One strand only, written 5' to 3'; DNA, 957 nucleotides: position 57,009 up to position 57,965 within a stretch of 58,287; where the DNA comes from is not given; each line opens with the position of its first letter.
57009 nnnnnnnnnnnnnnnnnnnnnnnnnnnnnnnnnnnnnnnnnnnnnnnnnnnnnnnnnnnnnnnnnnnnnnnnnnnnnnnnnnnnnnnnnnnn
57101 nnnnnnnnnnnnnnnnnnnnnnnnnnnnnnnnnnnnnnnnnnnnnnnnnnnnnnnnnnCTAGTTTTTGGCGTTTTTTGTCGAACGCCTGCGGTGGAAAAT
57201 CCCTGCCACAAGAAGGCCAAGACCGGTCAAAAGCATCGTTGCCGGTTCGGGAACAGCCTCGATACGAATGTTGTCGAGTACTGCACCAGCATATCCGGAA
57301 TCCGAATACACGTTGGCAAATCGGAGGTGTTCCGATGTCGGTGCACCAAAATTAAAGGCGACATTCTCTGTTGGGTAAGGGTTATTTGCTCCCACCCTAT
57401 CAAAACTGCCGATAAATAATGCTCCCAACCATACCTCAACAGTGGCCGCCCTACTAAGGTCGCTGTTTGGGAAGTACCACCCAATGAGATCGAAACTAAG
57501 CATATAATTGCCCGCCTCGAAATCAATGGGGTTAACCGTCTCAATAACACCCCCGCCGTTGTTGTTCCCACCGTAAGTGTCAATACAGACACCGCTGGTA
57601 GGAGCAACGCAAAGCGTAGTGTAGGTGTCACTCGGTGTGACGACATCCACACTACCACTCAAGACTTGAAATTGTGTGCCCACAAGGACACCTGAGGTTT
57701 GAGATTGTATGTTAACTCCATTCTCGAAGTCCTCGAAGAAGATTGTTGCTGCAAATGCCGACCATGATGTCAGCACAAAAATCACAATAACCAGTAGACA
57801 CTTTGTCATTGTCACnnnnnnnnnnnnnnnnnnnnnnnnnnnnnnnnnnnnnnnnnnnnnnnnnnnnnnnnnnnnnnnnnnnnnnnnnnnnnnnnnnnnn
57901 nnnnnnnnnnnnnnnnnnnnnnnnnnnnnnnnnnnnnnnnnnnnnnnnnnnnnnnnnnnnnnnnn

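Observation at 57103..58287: Tandem PEP-CTERM genes in a CPR genome sharing a 97-bp near-identical tail-plus-terminator module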

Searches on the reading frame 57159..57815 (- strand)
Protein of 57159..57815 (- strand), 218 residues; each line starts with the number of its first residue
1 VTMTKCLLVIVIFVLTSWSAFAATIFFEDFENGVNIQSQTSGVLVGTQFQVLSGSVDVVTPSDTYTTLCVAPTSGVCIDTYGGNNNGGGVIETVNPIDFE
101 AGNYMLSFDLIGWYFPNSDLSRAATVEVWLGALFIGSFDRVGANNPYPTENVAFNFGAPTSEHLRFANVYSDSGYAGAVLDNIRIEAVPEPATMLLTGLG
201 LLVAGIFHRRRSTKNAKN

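Call 6: search_protein_families(library=ncbifam, proteins=[window:57159-57815:-], max_evalue=1)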
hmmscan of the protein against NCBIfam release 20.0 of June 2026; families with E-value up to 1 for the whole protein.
window:57159-57815:- (218 aa): 15 families
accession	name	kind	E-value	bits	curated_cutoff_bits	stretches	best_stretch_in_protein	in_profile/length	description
NF038120.1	PEP_CTERM_QFxxD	subfamily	8.4e-08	32.3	80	1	179-211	184-214/215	NF038120 family PEP-CTERM protein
TIGR04362.1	choice_anch_C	subfamily_domain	1e-07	32.3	120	1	29-185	10-157/157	choice-of-anchor C family protein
NF033554.9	floc_PepA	equivalog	8.3e-07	29.1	80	1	41-212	107-261/261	flocculation-associated PEP-CTERM protein PepA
NF038129.1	PEP_NF038129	equivalog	4.3e-06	26.7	65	1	179-211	167-194/194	NF038129 family PEP-CTERM protein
TIGR02595.1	PEP_CTERM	domain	1.3e-05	25.6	16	1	188-212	1-23/24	PEP-CTERM sorting domain-containing protein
NF038126.1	PEP_CTERM_FxDxF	subfamily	1.3e-05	25.5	50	1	174-211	132-165/165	FxDxF family PEP-CTERM protein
NF041538.1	PEP_EDSA_1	subfamily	1.6e-05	24.8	100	1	183-211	278-307/307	EDSAP-1 family PEP-CTERM protein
NF038125.1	PEP_CTERM_THxN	subfamily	7.9e-05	22.3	85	1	183-211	215-246/246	THxN family PEP-CTERM protein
NF038124.1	PEP_CTERM_TLD_A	exception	0.0013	18.4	100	1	180-211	203-234/235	PEP_CTERM-anchored TLD domain-containing protein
NF033947.0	PEP-cistern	hypoth_equivalog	0.0049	16.6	60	1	171-210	158-195/195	cistern family PEP-CTERM protein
NF038119.1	PEP_CTERM_MHFG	equivalog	0.012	15.9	100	1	182-211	230-259/260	MHFG family PEP-CTERM protein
NF035944.1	PEPxxWA-CTERM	domain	0.013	15.4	35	1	188-211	1-24/24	PEPxxWA-CTERM sorting domain-containing protein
NF038118.1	PEP_CTERM_CCXG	equivalog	0.016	14.9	90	1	181-211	169-199/199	CCXG family PEP-CTERM protein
NF041927.1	Xrt_dep_XDP1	equivalog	0.02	14.9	125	1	186-211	217-242/242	exosortase-dependent surface protein XDP1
TIGR03382.1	GC_trans_RRR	domain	0.048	14.3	15.85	1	187-211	4-27/27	MYXO-CTERM sorting domain-containing protein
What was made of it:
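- On Choice-of-anchor C (TIGR04362), gene 1: 32.3 bits (call 6).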

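Call 7: search_protein_families(library=pfam, proteins=[window:57159-57815:-], max_evalue=1)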
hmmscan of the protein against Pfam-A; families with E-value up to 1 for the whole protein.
window:57159-57815:- (218 aa): 2 families
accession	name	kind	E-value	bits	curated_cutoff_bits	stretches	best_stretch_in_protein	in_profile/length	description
PF07589.16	PEP-CTERM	-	6.2e-06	26.5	20.7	1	187-210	1-24/24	PEP-CTERM motif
PF11384.13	DUF3188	-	0.12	12.5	24.6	1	194-212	29-47/50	Protein of unknown function (DUF3188)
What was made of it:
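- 57159..57809 (-): Gene 1. Complete 216-aa secreted PEP-CTERM protein (alternative GTG start at 57815). The passenger is a CBM-like beta-sandwich. This cassette is absent from the close relatives. PEP-CTERM above cut-offs (calls 6, 7).
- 57162..57254 (-): PEP-CTERM domain of gene 1 (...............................), with the CPR-type HRRR cluster. Calls 6, 7.
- On PEP-CTERM domain proteins (TIGR02595 / PF07589): The domains end 5-7 residues before the stop (calls 6, 7).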

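Call 9: find_encoding_contigs(protein=window:57159-57815:-, flank=10000, max_places=10)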
Protein window:57159-57815:- (218 aa): no gene with exactly this product is on record in the collection.

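Call 11: find_encoding_contigs(protein=window:57159-57809:-, flank=10000, max_places=10)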
Protein window:57159-57809:- (216 aa): 1 contig read that carries it; 1 place shown.
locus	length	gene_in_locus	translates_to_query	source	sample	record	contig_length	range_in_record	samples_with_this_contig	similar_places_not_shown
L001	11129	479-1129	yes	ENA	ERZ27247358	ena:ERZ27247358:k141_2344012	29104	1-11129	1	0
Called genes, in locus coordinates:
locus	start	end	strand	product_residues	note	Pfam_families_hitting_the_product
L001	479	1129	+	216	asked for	PF07589:PEP_exosort_dom (weak)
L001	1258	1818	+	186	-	PF04011:LemA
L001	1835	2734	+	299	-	PF01435:Peptidase_M48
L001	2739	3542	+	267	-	PF00990:GGDEF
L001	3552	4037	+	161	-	PF00293:NUDIX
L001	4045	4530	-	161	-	PF01625:PMSR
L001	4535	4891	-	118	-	PF01641:SelR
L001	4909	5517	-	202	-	PF06197:DUF998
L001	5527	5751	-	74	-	PF13376:OmdA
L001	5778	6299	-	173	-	PF12802:MarR_2, PF01047:MarR, PF13601:HTH_34 (weak)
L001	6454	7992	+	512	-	PF25917:BSH_RND (weak), PF25973:BSH_CzcB (faint), PF25990:Beta-barrel_YknX (weak), PF25967:RND-MFP_C (weak), PF25975:CzcB_C (weak), PF25989:YknX_C (weak)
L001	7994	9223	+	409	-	PF02687:FtsX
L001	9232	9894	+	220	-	PF00005:ABC_tran, PF02463:SMC_N (faint), PF13304:AAA_21 (faint)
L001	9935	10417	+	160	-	PF09864:MliC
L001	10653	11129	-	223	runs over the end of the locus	PF13623:SurA_N_2, PF13624:SurA_N_3, PF09312:SurA_N (weak)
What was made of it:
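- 57159..57809 (-): The public gene call gives the same product (call 11).
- Tried and rejected: The ATG start matched the public gene call (calls 9, 11).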

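Call 15: find_homologous_proteins(query=window:57159-57809:-, max_evalue=0.001)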
Query window:57159-57809:- (216 aa): 81 proteins with E <= 0.001 among 1343 candidates.
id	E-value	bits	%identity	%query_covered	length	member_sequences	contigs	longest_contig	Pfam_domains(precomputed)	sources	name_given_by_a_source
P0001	6.4e-140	482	100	100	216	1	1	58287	PF07589.17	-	-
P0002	2.7e-62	228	54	91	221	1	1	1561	PF07589.17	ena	-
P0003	4.9e-54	201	52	87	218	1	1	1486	PF07589.17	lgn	-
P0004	1.0e-47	180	47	85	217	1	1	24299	PF07589.17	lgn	-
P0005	2.9e-46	176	53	78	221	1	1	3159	-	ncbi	-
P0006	2.3e-45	173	52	88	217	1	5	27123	-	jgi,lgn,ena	jgi:hypothetical protein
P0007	3.0e-43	166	48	89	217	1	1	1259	-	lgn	-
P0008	1.0e-15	76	40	77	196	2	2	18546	PF07589.17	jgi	jgi:hypothetical protein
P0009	1.8e-15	75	39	94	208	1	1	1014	PF07589.17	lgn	-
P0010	3.2e-15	74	34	95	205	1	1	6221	PF07589.17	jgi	jgi:PEP-CTERM motif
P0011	2.4e-14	71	37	94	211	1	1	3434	PF07589.17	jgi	jgi:hypothetical protein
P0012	5.4e-14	70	34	83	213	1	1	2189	-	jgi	jgi:hypothetical protein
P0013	5.6e-14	70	36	69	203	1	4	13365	PF07589.17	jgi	jgi:hypothetical protein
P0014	6.2e-14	70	35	98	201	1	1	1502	PF07589.17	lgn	-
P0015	1.3e-13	69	35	90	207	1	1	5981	PF07589.17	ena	-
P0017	7.5e-13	67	34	94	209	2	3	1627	PF07589.17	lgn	-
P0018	1.1e-12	66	35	94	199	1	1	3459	PF07589.17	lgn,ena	-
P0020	1.5e-12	66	35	95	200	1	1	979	PF07589.17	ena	-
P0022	4.0e-12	64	35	88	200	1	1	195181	PF07589.17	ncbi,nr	ncbi:MAG TPA: PEP-CTERM sorting domain-containing protein [Steroidobacteraceae bacterium]|nr:PEP-CTE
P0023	4.1e-12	64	36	94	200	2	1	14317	PF07589.17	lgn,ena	-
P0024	4.7e-12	64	35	88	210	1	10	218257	PF07589.17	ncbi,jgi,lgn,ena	jgi:hypothetical protein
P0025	4.8e-12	64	35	79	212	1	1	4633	PF07589.17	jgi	jgi:hypothetical protein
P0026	5.5e-12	64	34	81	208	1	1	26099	PF07589.17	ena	-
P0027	5.8e-12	64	35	79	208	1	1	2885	PF07589.17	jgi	-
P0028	6.1e-12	64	36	76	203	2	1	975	PF07589.17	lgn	-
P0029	7.1e-12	63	36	76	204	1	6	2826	PF07589.17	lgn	-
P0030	7.8e-12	63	35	88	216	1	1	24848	PF07589.17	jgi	jgi:PEP-CTERM motif-containing protein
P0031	1.4e-11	62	34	79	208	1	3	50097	PF07589.17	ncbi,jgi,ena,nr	ncbi:MAG TPA: PEP-CTERM sorting domain-containing protein [Steroidobacteraceae bacterium]|jgi:hypoth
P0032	1.5e-11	62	34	79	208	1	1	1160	PF07589.17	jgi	jgi:hypothetical protein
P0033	1.6e-11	62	34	79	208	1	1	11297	PF07589.17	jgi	jgi:PEP-CTERM motif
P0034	1.7e-11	62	35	98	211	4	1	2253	PF07589.17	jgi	-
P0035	1.7e-11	62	35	88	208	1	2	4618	PF07589.17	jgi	jgi:hypothetical protein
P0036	1.8e-11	62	32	86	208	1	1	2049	PF07589.17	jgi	jgi:hypothetical protein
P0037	1.9e-11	62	35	88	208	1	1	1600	PF07589.17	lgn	-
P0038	2.1e-11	62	35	88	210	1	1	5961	PF07589.17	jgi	jgi:hypothetical protein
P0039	3.4e-11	61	34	79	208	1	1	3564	PF07589.17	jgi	-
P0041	3.9e-11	61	34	79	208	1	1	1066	PF07589.17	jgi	-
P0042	4.8e-11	61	35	77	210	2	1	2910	PF07589.17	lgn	-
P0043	6.1e-11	60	35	88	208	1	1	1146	PF07589.17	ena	-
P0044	7.5e-11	60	35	72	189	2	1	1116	PF07589.17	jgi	jgi:hypothetical protein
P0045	8.3e-11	60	34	85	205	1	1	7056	PF07589.17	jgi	jgi:hypothetical protein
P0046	8.3e-11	60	35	88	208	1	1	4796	PF07589.17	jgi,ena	jgi:PEP-CTERM motif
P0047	8.9e-11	60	35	88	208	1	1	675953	PF07589.17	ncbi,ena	-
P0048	1.0e-10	60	34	92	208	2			PF07589.17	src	-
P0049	1.1e-10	59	35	88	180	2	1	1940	PF07589.17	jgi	-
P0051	1.6e-10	59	35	68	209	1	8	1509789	PF07589.17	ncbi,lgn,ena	-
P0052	1.6e-10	59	35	97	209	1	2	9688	PF07589.17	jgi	jgi:hypothetical protein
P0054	1.9e-10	59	34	88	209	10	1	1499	PF07589.17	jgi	jgi:hypothetical protein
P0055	2.2e-10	58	36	76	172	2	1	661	PF07589.17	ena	-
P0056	2.3e-10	58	35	88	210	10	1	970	PF07589.17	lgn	-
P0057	2.5e-10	58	34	88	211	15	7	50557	PF07589.17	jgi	jgi:hypothetical protein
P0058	1.5e-9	56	33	88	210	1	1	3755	PF07589.17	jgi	jgi:hypothetical protein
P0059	2.7e-9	55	30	96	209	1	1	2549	PF07589.17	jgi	jgi:hypothetical protein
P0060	2.7e-9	55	30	97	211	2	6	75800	PF07589.17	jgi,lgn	jgi:hypothetical protein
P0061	3.4e-9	55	33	95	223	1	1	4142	PF07589.17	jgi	jgi:PEP-CTERM motif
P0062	4.4e-9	54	31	97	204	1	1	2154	PF07589.17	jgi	-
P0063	5.2e-9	54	33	97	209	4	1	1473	PF07589.17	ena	-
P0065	5.5e-9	54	33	94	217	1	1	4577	PF07589.17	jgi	jgi:hypothetical protein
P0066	6.0e-9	54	33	88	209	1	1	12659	PF07589.17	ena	-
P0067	7.9e-9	53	33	94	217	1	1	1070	PF07589.17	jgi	jgi:hypothetical protein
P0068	1.3e-8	53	32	97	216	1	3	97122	PF07589.17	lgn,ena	-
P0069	2.8e-8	52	32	94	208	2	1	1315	PF07589.17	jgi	jgi:hypothetical protein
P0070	6.4e-8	50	31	77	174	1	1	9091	PF07589.17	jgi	jgi:PEP-CTERM motif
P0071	6.4e-8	50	32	75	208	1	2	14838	PF07589.17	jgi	-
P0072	6.3e-7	47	33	96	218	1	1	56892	PF07589.17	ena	-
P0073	8.0e-7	47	30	77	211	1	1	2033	PF07589.17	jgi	jgi:hypothetical protein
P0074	1.0e-6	46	31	88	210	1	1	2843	PF07589.17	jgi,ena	jgi:hypothetical protein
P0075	1.9e-6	46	33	88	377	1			PF07589.17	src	-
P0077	3.2e-6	45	39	52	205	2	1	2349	PF07589.17,PF04862.19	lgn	-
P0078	4.7e-5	41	31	97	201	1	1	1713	PF07589.17,PF04862.19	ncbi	-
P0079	2.1e-4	39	52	24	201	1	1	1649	PF07589.17,PF04862.19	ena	-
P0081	8.1e-4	37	45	30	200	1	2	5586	PF07589.17,PF04862.19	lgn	-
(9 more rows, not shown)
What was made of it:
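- Closest known: Carbohydrate-binding modules. Same: There are weak sequence hits to choice-of-anchor C (TIGR04362), and some distant homologs carry DUF642 (calls 6, 15).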

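Call 16: find_encoding_contigs(protein=P0006, flank=10000, max_places=5)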
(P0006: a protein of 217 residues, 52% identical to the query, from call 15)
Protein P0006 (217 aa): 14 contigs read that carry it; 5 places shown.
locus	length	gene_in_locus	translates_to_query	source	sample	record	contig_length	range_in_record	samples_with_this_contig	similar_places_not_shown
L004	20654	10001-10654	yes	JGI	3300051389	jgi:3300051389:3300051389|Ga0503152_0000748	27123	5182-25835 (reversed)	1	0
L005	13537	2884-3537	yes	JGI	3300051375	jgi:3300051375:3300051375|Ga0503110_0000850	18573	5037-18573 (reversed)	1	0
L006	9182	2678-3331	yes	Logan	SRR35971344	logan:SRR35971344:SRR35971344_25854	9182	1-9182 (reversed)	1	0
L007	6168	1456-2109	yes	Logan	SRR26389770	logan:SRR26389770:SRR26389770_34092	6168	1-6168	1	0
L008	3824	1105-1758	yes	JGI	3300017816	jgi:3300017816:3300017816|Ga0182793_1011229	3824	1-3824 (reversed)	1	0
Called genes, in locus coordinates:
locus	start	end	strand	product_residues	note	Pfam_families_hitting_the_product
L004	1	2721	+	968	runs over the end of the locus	PF01436:NHL (faint)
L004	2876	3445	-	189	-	PF01765:RRF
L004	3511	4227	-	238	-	PF00696:AA_kinase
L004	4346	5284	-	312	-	PF25025:EF-Ts_N (faint), PF00889:EF_TS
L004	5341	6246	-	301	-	PF00318:Ribosomal_S2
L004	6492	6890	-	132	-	PF00380:Ribosomal_S9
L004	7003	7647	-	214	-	PF00572:Ribosomal_L13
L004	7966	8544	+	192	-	-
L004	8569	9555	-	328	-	PF00535:Glycos_transf_2, PF10111:Glyco_tranf_2_2 (faint)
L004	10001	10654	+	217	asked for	-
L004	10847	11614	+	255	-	PF02585:PIG-L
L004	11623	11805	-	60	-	-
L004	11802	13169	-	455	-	-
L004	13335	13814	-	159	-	PF01442:Apolipoprotein (weak)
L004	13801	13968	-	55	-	-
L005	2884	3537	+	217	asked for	-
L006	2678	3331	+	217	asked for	-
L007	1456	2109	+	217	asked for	-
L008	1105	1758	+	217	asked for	-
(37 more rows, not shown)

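Call 17: find_encoding_contigs(protein=P0004, flank=10000, max_places=3)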
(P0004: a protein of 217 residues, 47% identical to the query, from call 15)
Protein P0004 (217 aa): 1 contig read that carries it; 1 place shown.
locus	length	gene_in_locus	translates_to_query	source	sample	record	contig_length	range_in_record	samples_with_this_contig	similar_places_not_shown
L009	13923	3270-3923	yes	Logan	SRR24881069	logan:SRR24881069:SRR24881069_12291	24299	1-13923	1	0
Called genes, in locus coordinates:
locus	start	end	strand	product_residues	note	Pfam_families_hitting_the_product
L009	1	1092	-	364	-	?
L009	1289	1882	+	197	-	-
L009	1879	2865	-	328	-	PF00535:Glycos_transf_2, PF10111:Glyco_tranf_2_2 (weak)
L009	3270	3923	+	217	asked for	PF07589:PEP_exosort_dom (weak)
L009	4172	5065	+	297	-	PF02585:PIG-L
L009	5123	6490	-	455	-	-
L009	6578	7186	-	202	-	PF00072:Response_reg, PF00196:GerE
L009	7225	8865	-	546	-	PF07494:Reg_prop (weak), PF07495:Y_Y_Y, PF07730:HisKA_3, PF02518:HATPase_c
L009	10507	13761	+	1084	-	PF13620:CarboxypepD_reg, PF25183:OMP_b-brl_4, PF00593:TonB_dep_Rec_b-barrel (weak)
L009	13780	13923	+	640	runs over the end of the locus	PF22244:GCE_fung (faint), PF05448:AXE1 (weak)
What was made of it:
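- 57159..57809 (-): Homologs at most 54% identical, on contigs with TonB-dependent receptors (calls 15-17).
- The nearest homologs of gene 1 are on contigs with TonB-dependent receptors (calls 16, 17).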

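Call 29: find_related_loci(query=window:57159-57809:-, collection=genome_contigs, flank=6000)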
Query window:57159-57809:- (216 aa) in genome_contigs; peptide patterns used: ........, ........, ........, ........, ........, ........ (x = any residue, [..] = any of these).
599 stretches matched a pattern (row limit reached: there are more); 33 encode a relative of the query (tblastn E <= 1e-3); 33 distinct loci.
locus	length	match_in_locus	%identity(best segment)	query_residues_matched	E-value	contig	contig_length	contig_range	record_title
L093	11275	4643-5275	29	1-209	1e-9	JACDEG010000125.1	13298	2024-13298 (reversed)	MAG: Pyrinomonadaceae bacterium isolate MGR_bin354 SD2902_NODE_738_length_13298_cov_1.117986, whole genome shotgun seque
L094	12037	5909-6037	53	177-215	2e-7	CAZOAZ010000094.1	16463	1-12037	MAG TPA_asm: uncultured Bifidobacterium sp. isolate SRP237561_co1_82 genome assembly, contig: NODE_6080_length_16463_cov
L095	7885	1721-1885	42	156-210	7e-7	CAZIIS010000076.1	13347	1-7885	MAG TPA_asm: uncultured Fimbriimonadaceae bacterium isolate SRP216815_co1_292 genome assembly, contig: NODE_5891_length_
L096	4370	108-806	41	160-210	2e-6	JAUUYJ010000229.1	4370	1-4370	MAG: Candidatus Zixiibacteriota bacterium isolate CSMAG_164 CSMAG_164_k127_12313565_length_4370_cov_18.9265, whole genom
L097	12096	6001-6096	63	178-209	4e-6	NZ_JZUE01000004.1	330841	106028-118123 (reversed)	Aquincola tertiaricarbonis strain MIMtkpLc11 contig4, whole genome shotgun sequence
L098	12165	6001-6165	40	161-215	4e-6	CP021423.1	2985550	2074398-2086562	Armatimonadetes bacterium Uphvl-Ar1 genome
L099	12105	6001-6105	49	177-213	5e-6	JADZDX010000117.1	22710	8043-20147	MAG: Fimbriimonadaceae bacterium isolate SJ800 c_000001904258, whole genome shotgun sequence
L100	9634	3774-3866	61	185-214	7e-6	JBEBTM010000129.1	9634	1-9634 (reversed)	MAG: Thermogutta terrifontis isolate T2.bin.181 NODE_26450_length_9634_cov_4.784007, whole genome shotgun sequence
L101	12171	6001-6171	47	150-208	1e-5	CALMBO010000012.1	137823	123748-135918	MAG TPA_asm: uncultured Verrucomicrobia bacterium isolate SRR5468110_bin.44_CONCOCT_v1.1_MAG genome assembly, contig: ER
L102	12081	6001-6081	56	183-209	2e-5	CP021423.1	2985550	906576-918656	Armatimonadetes bacterium Uphvl-Ar1 genome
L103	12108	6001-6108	53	173-208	2e-5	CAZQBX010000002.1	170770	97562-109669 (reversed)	MAG TPA_asm: uncultured Ignavibacteria bacterium isolate binchicken_co16_313 genome assembly, contig: NODE_111_length_17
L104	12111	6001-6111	51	182-216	2e-5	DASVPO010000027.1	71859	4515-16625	MAG TPA_asm: Pyrinomonadaceae bacterium isolate SMAG_U3181 k141_143785, whole genome shotgun sequence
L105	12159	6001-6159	40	158-213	2e-5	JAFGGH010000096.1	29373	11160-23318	MAG: Sedimentisphaerales bacterium isolate Zod_Metabat.138 k87_13250907, whole genome shotgun sequence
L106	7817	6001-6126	48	171-210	2e-5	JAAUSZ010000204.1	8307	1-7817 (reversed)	MAG: Desulfobacula sp. isolate SM1_1_2 NODE_3890_length_8307_cov_3.346699, whole genome shotgun sequence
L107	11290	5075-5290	33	136-210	2e-5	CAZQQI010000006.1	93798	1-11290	MAG TPA_asm: uncultured Planctomycetales bacterium isolate SRP252850_co1_290 genome assembly, contig: NODE_193_length_93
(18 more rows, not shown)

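Call 76: predict_structure(alignment_id=A5)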
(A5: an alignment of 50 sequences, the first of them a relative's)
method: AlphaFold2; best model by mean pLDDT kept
length: 216 residues; sequences in the alignment: 50
mean_pLDDT: 83.8   pTM: 0.78
mean pLDDT of the five models: 83.8, 82.8, 82.3, 81.3, 80.6
residues with pLDDT >= 90: 85; 70-90: 96; 50-70: 35; < 50: 0
segments of 3 or more residues with pLDDT < 50: none
pLDDT, mean of each block of 10 residues (from residue 1): 78 66 92 87 95 87 66 80 82 96 91 75 91 90 83 96 87 75 86 77 86 74
secondary structure, 60 per line:
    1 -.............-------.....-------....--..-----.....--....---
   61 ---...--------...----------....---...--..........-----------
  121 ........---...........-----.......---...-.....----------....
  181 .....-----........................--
elements in order: H2-14 E22-26 E34-37 E47-51 E54-57 E75-77 E88-91 E95-97 E100-109 E121-128 E132-139 E148-154 E158-160 E162-166 E177-185 H191-214
